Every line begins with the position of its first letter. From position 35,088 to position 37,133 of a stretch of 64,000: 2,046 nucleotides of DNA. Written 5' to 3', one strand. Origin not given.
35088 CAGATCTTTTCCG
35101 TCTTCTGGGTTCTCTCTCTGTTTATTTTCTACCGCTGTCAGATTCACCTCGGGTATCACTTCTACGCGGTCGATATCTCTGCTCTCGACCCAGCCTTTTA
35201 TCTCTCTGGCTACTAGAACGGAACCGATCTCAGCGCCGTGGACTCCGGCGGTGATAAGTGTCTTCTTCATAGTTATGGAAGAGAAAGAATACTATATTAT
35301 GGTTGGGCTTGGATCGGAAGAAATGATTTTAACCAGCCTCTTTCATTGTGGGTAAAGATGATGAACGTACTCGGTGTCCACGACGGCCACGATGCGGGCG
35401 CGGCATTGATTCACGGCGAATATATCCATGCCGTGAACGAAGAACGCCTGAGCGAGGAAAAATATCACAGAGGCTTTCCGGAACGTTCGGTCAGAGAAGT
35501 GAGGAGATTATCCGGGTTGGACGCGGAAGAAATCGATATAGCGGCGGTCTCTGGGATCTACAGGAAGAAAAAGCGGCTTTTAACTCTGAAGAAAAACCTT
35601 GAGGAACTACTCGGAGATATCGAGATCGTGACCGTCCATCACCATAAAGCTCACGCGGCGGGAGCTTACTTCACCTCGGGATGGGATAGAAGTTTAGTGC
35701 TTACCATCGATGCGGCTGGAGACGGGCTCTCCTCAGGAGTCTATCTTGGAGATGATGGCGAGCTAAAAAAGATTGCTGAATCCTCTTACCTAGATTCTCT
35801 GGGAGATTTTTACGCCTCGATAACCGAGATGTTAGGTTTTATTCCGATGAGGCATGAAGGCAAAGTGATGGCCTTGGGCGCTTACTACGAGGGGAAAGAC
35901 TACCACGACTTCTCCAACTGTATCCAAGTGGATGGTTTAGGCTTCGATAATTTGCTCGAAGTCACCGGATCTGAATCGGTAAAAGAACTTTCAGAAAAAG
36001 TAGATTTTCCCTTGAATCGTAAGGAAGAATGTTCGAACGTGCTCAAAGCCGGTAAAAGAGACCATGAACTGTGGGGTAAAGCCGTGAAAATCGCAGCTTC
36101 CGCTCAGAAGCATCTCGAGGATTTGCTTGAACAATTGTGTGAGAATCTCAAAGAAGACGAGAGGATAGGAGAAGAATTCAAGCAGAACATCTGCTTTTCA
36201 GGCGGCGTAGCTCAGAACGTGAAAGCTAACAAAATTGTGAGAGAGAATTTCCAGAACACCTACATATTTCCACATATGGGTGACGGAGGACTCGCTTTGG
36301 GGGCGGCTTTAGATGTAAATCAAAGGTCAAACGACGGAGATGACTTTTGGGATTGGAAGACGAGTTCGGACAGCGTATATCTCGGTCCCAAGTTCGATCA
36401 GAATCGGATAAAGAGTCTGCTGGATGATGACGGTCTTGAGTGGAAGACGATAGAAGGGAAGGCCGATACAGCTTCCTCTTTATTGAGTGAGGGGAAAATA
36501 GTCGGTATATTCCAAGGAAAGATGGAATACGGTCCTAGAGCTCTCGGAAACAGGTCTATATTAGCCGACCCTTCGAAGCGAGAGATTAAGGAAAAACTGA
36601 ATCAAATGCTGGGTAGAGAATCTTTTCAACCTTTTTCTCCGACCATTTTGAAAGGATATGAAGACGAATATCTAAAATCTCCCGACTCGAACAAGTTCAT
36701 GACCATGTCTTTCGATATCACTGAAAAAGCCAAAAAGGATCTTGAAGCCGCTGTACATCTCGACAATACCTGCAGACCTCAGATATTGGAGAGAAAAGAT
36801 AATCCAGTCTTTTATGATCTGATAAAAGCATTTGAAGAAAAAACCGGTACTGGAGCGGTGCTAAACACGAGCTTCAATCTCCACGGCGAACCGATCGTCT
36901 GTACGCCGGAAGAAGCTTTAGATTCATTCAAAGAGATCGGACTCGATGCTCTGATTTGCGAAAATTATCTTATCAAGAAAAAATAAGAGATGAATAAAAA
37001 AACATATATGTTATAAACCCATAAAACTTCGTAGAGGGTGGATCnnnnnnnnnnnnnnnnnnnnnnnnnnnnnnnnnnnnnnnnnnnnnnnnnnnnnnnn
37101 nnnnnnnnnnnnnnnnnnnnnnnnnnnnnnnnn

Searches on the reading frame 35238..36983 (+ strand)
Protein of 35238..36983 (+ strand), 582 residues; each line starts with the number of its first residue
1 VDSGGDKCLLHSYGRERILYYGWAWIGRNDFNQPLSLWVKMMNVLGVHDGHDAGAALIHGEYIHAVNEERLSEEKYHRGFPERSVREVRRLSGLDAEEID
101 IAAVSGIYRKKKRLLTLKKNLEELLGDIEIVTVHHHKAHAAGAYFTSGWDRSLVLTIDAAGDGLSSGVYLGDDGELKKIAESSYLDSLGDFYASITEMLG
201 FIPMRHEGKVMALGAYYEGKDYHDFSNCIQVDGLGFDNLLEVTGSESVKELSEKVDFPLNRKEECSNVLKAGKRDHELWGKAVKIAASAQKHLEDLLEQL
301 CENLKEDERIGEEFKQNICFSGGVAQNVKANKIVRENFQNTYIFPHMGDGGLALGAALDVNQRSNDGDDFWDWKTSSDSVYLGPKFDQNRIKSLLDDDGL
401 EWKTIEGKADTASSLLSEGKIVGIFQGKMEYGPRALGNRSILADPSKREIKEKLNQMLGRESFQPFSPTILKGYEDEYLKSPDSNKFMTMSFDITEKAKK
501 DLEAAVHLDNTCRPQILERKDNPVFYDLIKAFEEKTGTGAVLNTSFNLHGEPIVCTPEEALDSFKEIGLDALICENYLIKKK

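Call 4: search_protein_families(library=pfam, proteins=[window:35238-36983:+], max_evalue=0.01)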
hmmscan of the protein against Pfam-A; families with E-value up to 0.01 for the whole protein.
window:35238-36983:+ (582 aa): 5 families
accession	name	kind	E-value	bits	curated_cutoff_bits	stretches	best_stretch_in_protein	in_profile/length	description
PF16861.10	Carbam_trans_C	-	4.9e-62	208.9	27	1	414-581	2-170/170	Carbamoyltransferase C-terminus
PF02543.21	Carbam_trans_N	-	3.4e-34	119.2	24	2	128-358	125-346/346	Carbamoyltransferase N-terminus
PF00814.31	TsaD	-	1.2e-05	25.6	24.8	1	127-345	81-250/264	tRNA N6-adenosine threonylcarbamoyltransferase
PF22521.2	HypF_C_2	-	0.00036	20.8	27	1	267-355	151-240/241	Carbamoyltransferase, Kae1-like Domain, second subdomain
PF01300.24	Sua5_yciO_yrdC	-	0.0089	16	25.1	0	521-567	105-146/178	Telomere recombination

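Call 34: search_protein_families(library=ncbifam, proteins=[window:35238-36983:+], max_evalue=0.001)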
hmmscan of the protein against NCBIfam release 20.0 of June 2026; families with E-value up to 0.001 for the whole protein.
window:35238-36983:+ (582 aa): 2 families
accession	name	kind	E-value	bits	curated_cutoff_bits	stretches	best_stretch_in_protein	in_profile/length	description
NF041651.1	nodul_NodU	equivalog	7.9e-35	120.7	1000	1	284-553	272-529/556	nodulation protein NodU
TIGR00143.1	hypF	equivalog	2.9e-05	22.4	466.1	0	125-170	466-511/741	carbamoyltransferase HypF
